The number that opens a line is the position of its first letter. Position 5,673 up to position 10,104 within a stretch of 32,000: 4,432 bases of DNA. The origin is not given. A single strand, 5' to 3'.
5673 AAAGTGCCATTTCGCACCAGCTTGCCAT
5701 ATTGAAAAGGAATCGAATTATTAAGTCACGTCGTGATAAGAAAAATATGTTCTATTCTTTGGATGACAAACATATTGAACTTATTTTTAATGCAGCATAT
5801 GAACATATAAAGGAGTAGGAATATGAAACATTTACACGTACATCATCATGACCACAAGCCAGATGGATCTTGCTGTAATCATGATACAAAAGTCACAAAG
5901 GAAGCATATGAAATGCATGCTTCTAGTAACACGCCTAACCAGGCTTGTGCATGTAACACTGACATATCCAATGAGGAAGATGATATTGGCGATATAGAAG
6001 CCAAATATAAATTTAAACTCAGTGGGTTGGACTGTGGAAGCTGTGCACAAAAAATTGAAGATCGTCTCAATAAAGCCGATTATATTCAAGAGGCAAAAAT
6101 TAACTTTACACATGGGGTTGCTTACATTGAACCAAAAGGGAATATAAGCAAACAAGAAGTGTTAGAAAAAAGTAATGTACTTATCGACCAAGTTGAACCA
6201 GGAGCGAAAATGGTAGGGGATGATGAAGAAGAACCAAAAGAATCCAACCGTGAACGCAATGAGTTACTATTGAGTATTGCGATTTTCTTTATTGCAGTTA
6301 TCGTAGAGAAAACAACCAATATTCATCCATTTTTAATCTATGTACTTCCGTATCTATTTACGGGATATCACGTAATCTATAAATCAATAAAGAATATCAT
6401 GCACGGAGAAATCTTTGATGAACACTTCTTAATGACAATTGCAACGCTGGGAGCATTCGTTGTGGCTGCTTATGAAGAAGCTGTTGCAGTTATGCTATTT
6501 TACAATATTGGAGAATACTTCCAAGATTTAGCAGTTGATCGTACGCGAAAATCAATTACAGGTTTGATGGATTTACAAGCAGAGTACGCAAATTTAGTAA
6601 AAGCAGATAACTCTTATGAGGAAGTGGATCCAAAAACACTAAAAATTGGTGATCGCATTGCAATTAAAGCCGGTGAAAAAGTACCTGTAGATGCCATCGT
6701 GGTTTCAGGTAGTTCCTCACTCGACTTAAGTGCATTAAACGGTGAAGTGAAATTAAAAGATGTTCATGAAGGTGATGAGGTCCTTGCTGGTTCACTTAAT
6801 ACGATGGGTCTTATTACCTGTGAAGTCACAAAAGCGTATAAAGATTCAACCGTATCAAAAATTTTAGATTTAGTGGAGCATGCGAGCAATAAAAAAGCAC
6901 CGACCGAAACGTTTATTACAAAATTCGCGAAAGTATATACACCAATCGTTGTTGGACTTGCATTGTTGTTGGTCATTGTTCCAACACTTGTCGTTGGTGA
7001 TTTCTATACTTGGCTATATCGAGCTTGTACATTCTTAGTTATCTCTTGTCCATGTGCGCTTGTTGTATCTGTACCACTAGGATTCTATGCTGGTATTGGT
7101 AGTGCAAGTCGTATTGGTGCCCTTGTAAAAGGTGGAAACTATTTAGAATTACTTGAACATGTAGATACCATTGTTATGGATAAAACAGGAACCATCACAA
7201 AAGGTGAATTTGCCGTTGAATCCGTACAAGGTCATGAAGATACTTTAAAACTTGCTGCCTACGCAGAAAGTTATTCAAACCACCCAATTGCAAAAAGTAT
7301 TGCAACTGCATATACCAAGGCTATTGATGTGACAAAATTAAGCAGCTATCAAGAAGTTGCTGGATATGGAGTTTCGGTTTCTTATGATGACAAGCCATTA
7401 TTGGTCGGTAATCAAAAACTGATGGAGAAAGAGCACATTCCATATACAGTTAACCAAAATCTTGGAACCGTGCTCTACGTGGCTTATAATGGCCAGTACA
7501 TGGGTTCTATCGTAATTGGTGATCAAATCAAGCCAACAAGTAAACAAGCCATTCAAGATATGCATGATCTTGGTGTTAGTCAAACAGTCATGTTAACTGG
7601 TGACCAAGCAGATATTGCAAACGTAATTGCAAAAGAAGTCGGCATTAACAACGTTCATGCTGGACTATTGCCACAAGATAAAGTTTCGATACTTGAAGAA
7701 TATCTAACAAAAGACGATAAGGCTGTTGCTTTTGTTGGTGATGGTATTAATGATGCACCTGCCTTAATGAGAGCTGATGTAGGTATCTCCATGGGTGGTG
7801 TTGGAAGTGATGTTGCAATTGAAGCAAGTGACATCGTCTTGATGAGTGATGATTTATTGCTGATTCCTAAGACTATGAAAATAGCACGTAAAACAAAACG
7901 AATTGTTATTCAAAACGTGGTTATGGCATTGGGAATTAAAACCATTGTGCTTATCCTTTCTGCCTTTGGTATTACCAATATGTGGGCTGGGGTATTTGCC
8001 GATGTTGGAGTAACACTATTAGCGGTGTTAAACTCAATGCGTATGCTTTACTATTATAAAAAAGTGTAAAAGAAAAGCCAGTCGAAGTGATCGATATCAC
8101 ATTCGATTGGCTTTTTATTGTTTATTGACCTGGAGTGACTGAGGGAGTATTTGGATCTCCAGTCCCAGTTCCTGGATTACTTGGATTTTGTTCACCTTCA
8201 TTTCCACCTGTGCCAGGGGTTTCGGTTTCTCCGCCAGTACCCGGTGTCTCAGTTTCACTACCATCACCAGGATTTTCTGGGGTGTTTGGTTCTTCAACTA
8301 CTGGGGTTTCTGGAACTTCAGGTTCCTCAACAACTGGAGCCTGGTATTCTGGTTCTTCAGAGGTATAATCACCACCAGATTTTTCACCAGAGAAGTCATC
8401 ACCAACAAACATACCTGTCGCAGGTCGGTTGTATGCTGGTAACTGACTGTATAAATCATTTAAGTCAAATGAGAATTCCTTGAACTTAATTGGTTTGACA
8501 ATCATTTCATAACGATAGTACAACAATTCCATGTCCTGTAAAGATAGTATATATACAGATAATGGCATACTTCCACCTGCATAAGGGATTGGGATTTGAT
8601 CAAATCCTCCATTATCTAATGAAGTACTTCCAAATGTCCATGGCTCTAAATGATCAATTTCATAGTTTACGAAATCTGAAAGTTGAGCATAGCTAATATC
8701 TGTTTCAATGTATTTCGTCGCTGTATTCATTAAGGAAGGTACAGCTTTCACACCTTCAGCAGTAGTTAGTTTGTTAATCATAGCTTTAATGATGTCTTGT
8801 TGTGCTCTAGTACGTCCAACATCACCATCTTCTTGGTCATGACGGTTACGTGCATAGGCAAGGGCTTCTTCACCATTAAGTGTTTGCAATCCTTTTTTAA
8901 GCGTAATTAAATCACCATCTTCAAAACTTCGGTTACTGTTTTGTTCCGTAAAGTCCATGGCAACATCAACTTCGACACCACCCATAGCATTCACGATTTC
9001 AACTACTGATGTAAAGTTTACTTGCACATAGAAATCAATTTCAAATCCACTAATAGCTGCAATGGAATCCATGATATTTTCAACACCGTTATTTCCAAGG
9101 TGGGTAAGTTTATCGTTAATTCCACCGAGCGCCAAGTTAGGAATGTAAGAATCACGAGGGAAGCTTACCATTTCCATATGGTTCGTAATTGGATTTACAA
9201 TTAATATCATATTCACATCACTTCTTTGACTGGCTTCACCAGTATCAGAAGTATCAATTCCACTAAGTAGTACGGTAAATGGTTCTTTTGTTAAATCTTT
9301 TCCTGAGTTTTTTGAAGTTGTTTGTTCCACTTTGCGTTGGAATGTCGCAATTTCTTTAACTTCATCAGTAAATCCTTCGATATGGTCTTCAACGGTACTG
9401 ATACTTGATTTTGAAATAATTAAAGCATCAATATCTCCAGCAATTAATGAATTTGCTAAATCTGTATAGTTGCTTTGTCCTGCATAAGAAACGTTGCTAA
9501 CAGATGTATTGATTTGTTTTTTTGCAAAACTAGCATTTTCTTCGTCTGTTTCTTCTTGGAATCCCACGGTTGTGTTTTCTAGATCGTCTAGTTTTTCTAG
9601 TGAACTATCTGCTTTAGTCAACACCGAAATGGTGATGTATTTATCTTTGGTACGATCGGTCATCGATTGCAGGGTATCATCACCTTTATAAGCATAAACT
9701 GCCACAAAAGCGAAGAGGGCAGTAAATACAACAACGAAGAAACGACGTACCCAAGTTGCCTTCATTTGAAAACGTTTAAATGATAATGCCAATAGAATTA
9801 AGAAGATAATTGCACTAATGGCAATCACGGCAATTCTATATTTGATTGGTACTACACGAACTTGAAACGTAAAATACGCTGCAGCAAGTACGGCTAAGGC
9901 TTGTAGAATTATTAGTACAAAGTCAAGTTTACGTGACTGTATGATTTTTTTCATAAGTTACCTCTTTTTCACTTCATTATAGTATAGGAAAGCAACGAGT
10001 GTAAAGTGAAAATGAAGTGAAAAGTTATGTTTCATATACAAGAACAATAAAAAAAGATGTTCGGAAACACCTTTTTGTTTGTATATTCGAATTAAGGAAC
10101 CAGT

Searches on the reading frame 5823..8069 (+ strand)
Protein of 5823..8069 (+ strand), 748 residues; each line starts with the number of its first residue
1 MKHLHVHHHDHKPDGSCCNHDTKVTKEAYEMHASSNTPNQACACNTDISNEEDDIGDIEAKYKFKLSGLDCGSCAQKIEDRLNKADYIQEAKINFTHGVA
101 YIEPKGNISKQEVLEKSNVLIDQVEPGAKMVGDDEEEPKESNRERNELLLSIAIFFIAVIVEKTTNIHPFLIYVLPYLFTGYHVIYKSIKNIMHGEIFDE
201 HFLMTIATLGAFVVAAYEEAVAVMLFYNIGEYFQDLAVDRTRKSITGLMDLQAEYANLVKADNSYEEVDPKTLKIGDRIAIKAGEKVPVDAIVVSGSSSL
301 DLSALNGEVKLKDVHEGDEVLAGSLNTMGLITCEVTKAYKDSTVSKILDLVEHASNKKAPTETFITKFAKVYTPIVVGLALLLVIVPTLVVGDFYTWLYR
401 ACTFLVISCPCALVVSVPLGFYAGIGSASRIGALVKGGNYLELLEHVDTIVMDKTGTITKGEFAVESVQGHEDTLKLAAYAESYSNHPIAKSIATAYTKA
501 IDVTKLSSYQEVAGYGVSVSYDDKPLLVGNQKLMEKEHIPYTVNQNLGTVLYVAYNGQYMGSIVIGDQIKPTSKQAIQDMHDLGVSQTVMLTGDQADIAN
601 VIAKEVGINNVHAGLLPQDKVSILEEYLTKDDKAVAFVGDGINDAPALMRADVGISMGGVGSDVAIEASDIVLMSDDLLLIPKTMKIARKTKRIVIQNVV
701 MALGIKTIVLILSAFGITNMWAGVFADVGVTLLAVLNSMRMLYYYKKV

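Call 10: search_protein_families(library=pfam, proteins=[window:5823-8069:+], max_evalue=0.001)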
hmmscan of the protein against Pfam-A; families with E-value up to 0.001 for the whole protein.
window:5823-8069:+ (748 aa): 3 families
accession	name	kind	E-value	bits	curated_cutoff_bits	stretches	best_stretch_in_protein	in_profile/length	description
PF00122.25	E1-E2_ATPase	-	1.3e-45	155.6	28.1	1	251-430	2-180/181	E1-E2 ATPase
PF00702.32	Hydrolase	-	1.6e-28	100.9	26.4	1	447-651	1-190/191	haloacid dehalogenase-like hydrolase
PF00403.32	HMA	-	2.8e-07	31.3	24.8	1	64-107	2-45/62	Heavy-metal-associated domain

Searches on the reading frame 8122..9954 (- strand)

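Call 10: search_protein_families(library=pfam, proteins=[window:8122-9954:-], max_evalue=0.001)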
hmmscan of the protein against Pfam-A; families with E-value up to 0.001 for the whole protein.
window:8122-9954:- (610 aa): 1 family
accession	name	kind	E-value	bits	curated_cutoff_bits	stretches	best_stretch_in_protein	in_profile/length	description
PF03816.19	LytR_cpsA_psr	-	3.9e-39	134.7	24.6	1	244-396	1-148/150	LytR_cpsA_psr family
